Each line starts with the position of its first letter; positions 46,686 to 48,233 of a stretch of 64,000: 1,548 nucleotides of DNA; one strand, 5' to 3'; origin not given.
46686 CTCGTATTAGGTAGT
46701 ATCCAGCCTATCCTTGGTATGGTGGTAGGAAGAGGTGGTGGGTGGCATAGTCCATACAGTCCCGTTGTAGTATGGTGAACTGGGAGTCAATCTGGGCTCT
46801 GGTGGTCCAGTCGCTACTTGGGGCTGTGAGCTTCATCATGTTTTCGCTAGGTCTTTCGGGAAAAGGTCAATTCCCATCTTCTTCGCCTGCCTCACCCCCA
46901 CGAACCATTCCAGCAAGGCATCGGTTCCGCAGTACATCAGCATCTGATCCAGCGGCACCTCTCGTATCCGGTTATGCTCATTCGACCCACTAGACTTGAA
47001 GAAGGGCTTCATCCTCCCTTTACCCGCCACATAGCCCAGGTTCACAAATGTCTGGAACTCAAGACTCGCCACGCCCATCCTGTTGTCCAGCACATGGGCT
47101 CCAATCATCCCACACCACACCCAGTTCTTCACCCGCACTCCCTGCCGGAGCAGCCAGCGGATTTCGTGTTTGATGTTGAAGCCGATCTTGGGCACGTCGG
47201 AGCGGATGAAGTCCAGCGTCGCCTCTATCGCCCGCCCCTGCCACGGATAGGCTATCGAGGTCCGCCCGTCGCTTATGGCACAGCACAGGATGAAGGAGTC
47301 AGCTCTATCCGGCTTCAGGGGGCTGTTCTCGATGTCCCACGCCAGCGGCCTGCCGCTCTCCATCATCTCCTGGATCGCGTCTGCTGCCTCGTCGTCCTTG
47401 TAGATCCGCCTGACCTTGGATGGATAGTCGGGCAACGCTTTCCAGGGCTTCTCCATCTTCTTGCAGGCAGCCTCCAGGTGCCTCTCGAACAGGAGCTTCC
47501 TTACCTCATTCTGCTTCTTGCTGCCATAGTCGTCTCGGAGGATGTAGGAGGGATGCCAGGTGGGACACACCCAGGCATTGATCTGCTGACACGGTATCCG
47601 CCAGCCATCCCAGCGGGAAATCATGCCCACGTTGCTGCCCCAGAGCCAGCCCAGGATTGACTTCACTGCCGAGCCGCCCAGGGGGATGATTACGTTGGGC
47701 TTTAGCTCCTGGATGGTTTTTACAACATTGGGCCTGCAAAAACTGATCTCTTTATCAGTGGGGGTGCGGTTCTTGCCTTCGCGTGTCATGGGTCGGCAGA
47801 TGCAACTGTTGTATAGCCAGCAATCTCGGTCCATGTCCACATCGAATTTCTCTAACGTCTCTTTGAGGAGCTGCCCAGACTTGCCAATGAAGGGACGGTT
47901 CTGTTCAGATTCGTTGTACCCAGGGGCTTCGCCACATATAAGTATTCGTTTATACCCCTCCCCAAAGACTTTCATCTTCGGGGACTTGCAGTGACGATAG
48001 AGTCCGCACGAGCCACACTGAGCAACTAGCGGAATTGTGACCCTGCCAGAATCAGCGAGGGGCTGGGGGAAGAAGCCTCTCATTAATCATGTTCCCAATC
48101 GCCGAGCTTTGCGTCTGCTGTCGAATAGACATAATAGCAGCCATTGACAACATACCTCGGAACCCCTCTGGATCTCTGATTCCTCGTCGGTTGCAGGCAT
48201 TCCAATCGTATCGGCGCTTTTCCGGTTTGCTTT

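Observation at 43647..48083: Family A DNA polymerase split into an exo gene (UDG-4-like + 3'-5' exo) and a pol gene separated by 1.7 kb of other genes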

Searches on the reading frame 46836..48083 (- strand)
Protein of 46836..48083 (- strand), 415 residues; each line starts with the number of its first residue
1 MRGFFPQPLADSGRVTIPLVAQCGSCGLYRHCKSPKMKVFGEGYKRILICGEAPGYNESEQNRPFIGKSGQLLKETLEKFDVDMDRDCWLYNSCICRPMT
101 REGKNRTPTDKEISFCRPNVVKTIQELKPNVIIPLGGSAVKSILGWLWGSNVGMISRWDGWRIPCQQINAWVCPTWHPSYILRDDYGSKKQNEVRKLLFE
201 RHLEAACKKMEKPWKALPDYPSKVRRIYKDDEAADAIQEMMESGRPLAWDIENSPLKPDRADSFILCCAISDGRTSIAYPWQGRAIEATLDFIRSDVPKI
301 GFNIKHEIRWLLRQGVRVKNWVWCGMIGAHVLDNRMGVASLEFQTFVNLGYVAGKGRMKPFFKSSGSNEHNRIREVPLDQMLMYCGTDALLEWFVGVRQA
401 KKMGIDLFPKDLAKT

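Call 3: search_protein_families(library=pfam, proteins=[window:46836-48083:-], max_evalue=0.01)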
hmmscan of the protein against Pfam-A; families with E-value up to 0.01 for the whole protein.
window:46836-48083:- (415 aa): 2 families
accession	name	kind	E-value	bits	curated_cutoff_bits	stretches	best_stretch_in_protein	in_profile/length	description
PF03167.25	UDG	-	2.5e-23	83.2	24.3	1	45-195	8-134/141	Uracil DNA glycosylase superfamily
PF01612.26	DNA_pol_A_exo1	-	7.7e-09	36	23.6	1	227-390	4-159/173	3'-5' exonuclease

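Call 4: search_protein_families(library=phrogs, proteins=[window:46836-48083:-], max_evalue=0.001)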
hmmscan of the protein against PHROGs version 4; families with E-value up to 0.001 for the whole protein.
window:46836-48083:- (415 aa): 1 family
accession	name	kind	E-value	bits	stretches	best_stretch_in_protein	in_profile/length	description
phrog_17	-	DNA, RNA and nucleotide metabolism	1.2e-27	97.4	1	42-402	477-827/1445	DNA polymerase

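Call 6: search_dna_similar(query=window:46836-48083:-, collection=phages, mode=protein, max_rows=30)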
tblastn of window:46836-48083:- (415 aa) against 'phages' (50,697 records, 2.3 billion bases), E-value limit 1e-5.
Records with a match: 53; places in all: 53; records where one place covers at least 80% of the query: 2.
Best place of each record, by identity: <60% 53.
By first word of the organism name: Bacillus 12; Bacteriophage 11; Rhizobium 10; Pseudomonas 5; Caudoviricetes 2; Lysinibacillus 2; Brevundimonas 2; Enterococcus 2; Edwardsiella 1; Weizmannia 1; and 5 more.
By host as written in the record: - 17; Lysinibacillus fusiformis 2; Brevundimonas pondensis LVF1 2; Bacillus subtilis W-23-S(r); Bacillus licheniformis ATCC 9945a 2; Rhizobium phaseoli INC1-2 2; Rhizobium sp. N941 2; Pseudomonas fluorescens ATCC 13525 2; Edwardsiella piscicida EIB202 1; and 23 more.
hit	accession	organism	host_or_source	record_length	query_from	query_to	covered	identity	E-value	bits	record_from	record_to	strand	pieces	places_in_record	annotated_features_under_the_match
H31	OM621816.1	Edwardsiella phage vB_EpM_ZHS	Edwardsiella piscicida EIB202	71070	16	389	90%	23.0%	6e-11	71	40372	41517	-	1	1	DNA polymerase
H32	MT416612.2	Bacillus phage YungSlug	Bacillus thuringiensis kurstaki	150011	1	332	80%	23.9%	4e-21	102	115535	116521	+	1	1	DNA polymerase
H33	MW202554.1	Caudoviricetes sp.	Manatee Spring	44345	41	361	77%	24.0%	2e-8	63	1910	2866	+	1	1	DNA polymerase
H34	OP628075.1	Lysinibacillus phage vB_LfM_LysYB1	Lysinibacillus fusiformis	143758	23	331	74%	22.5%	2e-15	85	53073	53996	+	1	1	DNA polymerase family A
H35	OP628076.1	Lysinibacillus phage vB_LfM_LysYB2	Lysinibacillus fusiformis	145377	23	331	74%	22.5%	2e-15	85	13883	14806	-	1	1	DNA polymerase family A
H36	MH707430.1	Bacillus phage BSP7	Bacillus subtilis ATCC 21336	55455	47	342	71%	22.7%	7e-6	54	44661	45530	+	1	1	putative DNA polymerase I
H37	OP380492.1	Bacillus phage Nachito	Bacillus sp. ET1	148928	39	327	70%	22.7%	1e-12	76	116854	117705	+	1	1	DNA polymerase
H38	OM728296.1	Bacillus phage vB_BsuM-Goe26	Bacillus subtilis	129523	24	323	72%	21.0%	2e-7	60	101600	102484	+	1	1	hypothetical protein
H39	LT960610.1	Bacillus phage SBSphiC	Bacillus subtilis BEST7003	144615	24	323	72%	21.0%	2e-7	59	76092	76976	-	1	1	record has no annotation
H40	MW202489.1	Bacteriophage sp.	Manatee Spring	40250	23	244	53%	28.1%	6e-6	55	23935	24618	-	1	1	DNA polymerase | hypothetical protein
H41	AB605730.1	Bacillus phage SP-10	-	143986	24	323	72%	20.7%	3e-6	56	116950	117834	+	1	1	DNA polymerase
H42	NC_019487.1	Bacillus phage SP-10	-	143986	24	323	72%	20.7%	3e-6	56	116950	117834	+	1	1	DNA polymerase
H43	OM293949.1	Weizmannia phage Youna2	Weizmannia coagulans KACC 15983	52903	22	253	56%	26.3%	7e-9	64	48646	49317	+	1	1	DNA polymerase A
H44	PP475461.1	Xanthomonas phage phiXF1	Xanthomonas campestris pv. campestris ...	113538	6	209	49%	29.5%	8e-14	79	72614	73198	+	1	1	DNA polymerase I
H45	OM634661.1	Bacillus phage vB_BauM_KLEB27-3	Bacillus australimaris sKR4M-27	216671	20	216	47%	30.5%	1e-13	79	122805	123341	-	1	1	uracil-DNA glycosylase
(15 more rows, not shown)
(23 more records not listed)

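Call 12: find_related_loci(query=window:46836-48083:-, collection=viral_contigs, flank=8000)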
Query window:46836-48083:- (415 aa) in viral_contigs; peptide patterns used: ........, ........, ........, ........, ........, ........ (x = any residue, [..] = any of these).
No stretch of DNA in the collection matches any of the patterns.

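Call 35: search_solved_structures(query=window:46836-48083:-, max_evalue=0.01, show_alignments=2)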
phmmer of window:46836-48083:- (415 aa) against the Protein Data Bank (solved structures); distinct sequences matched with E-value up to 0.01: 29.
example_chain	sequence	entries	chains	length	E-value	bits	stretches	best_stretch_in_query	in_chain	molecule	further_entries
1ui0_A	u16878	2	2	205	6.3e-19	71.3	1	19-219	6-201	Uracil-DNA Glycosylase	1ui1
1l9g_A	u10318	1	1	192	1.7e-18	69.8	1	19-201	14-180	Conserved hypothetical protein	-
1vk2_A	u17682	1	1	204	2.1e-18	69.5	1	19-201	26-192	Uracil-DNA glycosylase TM0511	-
4zbx_A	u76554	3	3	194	5.5e-18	68.1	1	21-184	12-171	Uracil-DNA glycosylase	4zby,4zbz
8iir_A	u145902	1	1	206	1e-17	67.3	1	19-147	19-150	Type-4 uracil-DNA glycosylase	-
8iie_A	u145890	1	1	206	5.1e-17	65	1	19-147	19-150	Type-4 uracil-DNA glycosylase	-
6ajs_A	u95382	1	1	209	5.1e-17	65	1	19-147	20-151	Uracil DNA glycosylase superfamily protein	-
6ajo_A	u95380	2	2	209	5.2e-17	64.9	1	19-147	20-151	Uracil DNA glycosylase superfamily protein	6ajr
6iod_A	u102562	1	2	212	5.4e-17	64.9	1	19-147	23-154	Phage SPO1 DNA polymerase-related protein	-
8iin_A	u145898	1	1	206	5.5e-17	64.8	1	19-147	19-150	Type-4 uracil-DNA glycosylase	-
8iim_A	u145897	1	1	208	5.5e-17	64.8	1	19-147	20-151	Type-4 uracil-DNA glycosylase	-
8iip_A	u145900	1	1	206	5.6e-17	64.8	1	19-147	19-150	Type-4 uracil-DNA glycosylase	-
8iio_A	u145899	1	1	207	5.6e-17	64.8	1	19-147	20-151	Type-4 uracil-DNA glycosylase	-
8iil_A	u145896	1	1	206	5.6e-17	64.8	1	19-147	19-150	Type-4 uracil-DNA glycosylase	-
8iij_A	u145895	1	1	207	5.6e-17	64.8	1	19-147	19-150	Type-4 uracil-DNA glycosylase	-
9qhs_A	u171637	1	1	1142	1.2e-13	53.8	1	39-185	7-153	Putative DNA-directed DNA polymerase I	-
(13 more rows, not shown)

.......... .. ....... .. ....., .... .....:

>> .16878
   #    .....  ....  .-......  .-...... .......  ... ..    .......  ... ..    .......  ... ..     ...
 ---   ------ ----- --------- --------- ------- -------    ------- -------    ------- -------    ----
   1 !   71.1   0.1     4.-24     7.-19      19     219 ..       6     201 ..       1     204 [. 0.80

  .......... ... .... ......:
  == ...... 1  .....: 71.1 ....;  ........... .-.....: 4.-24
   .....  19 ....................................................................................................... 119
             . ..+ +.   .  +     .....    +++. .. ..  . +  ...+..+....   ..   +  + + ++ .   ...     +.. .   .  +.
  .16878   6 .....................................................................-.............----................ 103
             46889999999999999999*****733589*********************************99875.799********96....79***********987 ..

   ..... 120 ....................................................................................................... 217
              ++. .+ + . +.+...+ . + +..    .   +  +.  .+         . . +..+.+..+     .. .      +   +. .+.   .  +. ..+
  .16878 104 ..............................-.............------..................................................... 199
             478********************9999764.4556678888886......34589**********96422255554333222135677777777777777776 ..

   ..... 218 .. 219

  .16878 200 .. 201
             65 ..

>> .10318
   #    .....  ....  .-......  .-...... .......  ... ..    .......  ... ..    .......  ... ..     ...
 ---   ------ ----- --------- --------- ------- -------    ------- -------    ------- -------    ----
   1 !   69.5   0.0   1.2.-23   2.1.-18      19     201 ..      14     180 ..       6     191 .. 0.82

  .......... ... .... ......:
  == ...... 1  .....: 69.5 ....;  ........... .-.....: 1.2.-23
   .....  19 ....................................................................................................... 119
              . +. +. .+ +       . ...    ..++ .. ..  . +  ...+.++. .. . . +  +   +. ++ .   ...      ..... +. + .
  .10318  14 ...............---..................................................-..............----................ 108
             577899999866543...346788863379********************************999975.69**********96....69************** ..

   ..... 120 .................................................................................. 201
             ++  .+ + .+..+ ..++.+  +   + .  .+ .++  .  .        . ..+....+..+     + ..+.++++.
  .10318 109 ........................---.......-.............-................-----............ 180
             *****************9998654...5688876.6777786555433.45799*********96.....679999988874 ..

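Call 38: find_homologous_proteins(query=window:46836-48083:-, max_evalue=1e-10)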
Query window:46836-48083:- (415 aa): 891 proteins with E <= 1e-10 among 2784 candidates; the best 120 are listed.
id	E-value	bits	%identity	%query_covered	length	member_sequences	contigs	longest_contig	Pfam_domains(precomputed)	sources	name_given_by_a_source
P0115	3.7e-267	904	100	91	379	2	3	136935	PF01612.27,PF03167.26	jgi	jgi:uracil-DNA glycosylase family 4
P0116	6.6e-157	541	56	98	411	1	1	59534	PF01612.27,PF03167.26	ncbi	-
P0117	8.5e-146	504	54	99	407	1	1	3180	PF01612.27,PF03167.26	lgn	-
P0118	3.6e-145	502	56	97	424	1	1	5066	PF01612.27,PF03167.26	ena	-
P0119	1.9e-144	500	53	98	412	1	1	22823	PF01612.27,PF03167.26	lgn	-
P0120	1.5e-143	497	55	96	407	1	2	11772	PF01612.27,PF03167.26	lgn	-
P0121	1.6e-143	497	52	97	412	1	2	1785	PF01612.27,PF03167.26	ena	-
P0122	9.0e-143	494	53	97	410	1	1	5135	PF01612.27,PF03167.26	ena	-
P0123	2.1e-142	493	52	97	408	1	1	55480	PF01612.27,PF03167.26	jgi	jgi:uracil-DNA glycosylase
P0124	7.7e-142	491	54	98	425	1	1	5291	PF01612.27,PF03167.26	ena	-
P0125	1.9e-141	490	53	98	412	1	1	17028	PF03167.26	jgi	jgi:uracil-DNA glycosylase family 4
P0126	1.6e-139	484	52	97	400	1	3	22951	PF01612.27,PF03167.26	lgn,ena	-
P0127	3.4e-137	476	51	98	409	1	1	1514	PF01612.27,PF03167.26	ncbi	-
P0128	7.9e-137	475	49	98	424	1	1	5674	PF01612.27,PF03167.26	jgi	jgi:uracil-DNA glycosylase family 4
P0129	1.5e-136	474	52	97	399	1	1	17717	PF01612.27,PF03167.26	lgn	-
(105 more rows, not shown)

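Call 39: find_encoding_contigs(protein=P0115, flank=3000, max_places=3)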
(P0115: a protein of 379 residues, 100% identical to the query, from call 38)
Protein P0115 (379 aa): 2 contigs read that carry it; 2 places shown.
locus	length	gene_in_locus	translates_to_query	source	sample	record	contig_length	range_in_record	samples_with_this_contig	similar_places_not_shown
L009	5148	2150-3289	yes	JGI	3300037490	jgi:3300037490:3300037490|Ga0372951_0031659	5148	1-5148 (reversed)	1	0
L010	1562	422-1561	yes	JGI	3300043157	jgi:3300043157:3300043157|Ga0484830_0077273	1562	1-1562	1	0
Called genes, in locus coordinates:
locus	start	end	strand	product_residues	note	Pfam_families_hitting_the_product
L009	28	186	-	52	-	-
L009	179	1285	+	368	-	-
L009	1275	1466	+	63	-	-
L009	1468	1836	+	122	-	-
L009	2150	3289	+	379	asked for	PF03167:UDG, PF01612:DNA_pol_A_exo1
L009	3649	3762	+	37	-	-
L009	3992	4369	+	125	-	PF01503:PRA-PH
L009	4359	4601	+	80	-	-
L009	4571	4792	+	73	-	-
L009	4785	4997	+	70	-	-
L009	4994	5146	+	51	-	?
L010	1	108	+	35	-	?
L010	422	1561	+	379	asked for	PF03167:UDG, PF01612:DNA_pol_A_exo1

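Call 87: search_protein_representatives(protein=window:46836-48083:-)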
Query: 415 residues. Proteins with E-value up to 0.001 (for the whole library): 19784; up to 1e-10: 6696; up to 1e-30: 1086. The best 150 are listed.
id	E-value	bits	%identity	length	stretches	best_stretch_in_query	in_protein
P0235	5.3e-144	496.7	57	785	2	1-177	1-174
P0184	1.0e-126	439.7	47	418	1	3-407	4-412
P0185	5.7e-126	437.3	50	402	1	11-404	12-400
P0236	2.7e-119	415.2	49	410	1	1-407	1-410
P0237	1.9e-117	409.1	48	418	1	2-407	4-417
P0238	2.8e-117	408.6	47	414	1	1-407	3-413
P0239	7.6e-117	407.2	48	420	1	3-404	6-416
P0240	2.2e-115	402.3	47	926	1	3-406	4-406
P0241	3.5e-115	401.7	47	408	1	3-404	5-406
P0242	2.7e-114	398.8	48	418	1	10-410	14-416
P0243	1.0e-113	396.9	47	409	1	3-405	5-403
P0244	2.3e-113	395.7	48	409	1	2-407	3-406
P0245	2.5e-112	392.3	47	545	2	56-405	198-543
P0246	6.5e-112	390.9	47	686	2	100-404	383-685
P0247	6.9e-111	387.5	43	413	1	1-404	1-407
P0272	1.7e-100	353.3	45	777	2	99-406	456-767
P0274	7.1e-100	351.3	46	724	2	15-312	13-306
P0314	4.0e-90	319.1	43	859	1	1-401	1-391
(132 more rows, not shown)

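Call 88: search_protein_families(library=pfam, proteins=[P0240, P0314, P0235, P0246, P0272, P0274, P0245], max_evalue=0.001)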
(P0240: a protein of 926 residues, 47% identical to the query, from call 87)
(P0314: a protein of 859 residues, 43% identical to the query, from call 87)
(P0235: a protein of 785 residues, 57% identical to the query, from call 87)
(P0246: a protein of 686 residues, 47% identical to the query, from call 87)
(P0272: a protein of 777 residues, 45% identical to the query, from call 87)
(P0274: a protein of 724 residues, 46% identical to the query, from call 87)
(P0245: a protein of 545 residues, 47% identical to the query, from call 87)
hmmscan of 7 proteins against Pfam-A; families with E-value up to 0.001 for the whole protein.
P0240 (926 aa): 2 families
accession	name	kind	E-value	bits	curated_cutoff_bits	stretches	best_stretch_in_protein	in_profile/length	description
PF00476.26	DNA_pol_A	-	2e-32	113.1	34.3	2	487-721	24-230/381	DNA polymerase family A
PF03167.25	UDG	-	1.3e-12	48.5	24.3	1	43-139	5-96/141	Uracil DNA glycosylase superfamily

P0314 (859 aa): 2 families
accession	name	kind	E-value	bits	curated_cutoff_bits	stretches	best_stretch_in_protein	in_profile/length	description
PF00476.26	DNA_pol_A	-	1.9e-57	195.4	34.3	2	432-659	6-229/381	DNA polymerase family A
PF03167.25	UDG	-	9.4e-25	87.8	24.3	1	42-188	7-138/141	Uracil DNA glycosylase superfamily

P0235 (785 aa): 5 families
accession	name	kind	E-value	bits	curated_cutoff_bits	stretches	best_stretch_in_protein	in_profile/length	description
PF03167.25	UDG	-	2.7e-20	73.3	24.3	1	44-146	7-101/141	Uracil DNA glycosylase superfamily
PF14528.11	LAGLIDADG_3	-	1.1e-12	48.5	22.5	1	406-460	5-63/82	LAGLIDADG-like domain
PF14890.11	Intein_splicing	-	2e-08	34.6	35.8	1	208-548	38-155/155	Intein splicing domain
PF01612.26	DNA_pol_A_exo1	-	1.4e-07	31.9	23.6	1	603-775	3-166/173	3'-5' exonuclease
PF13403.11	Hint_2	-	2.3e-05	25.3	28.4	1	172-219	1-48/147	Hint domain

P0246 (686 aa): 3 families
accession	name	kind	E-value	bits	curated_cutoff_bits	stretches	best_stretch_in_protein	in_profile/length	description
PF03167.25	UDG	-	1.6e-21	77.3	24.3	2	299-473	14-130/141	Uracil DNA glycosylase superfamily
PF14890.11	Intein_splicing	-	5.3e-07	30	35.8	1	109-345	36-129/155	Intein splicing domain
PF01612.26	DNA_pol_A_exo1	-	6.2e-06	26.6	23.6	1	507-676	6-164/173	3'-5' exonuclease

P0272 (777 aa): 2 families
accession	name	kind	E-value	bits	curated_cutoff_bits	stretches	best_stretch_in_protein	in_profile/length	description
PF03167.25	UDG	-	2.6e-16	60.4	24.3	1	456-546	57-129/141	Uracil DNA glycosylase superfamily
PF14890.11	Intein_splicing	-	2.4e-05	24.6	35.8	1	165-456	47-155/155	Intein splicing domain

P0274 (724 aa): 1 family
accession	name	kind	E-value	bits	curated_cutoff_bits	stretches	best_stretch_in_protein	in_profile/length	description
PF03167.25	UDG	-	4.1e-23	82.4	24.3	1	42-195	7-139/141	Uracil DNA glycosylase superfamily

P0245 (545 aa): 3 families
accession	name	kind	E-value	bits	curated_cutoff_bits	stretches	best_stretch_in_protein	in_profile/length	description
PF03167.25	UDG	-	1.8e-14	54.4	24.3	1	200-323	21-126/141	Uracil DNA glycosylase superfamily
PF14890.11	Intein_splicing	-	3.1e-10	40.5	35.8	1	165-197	122-155/155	Intein splicing domain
PF01612.26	DNA_pol_A_exo1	-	2.7e-07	31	23.6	1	364-530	4-161/173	3'-5' exonuclease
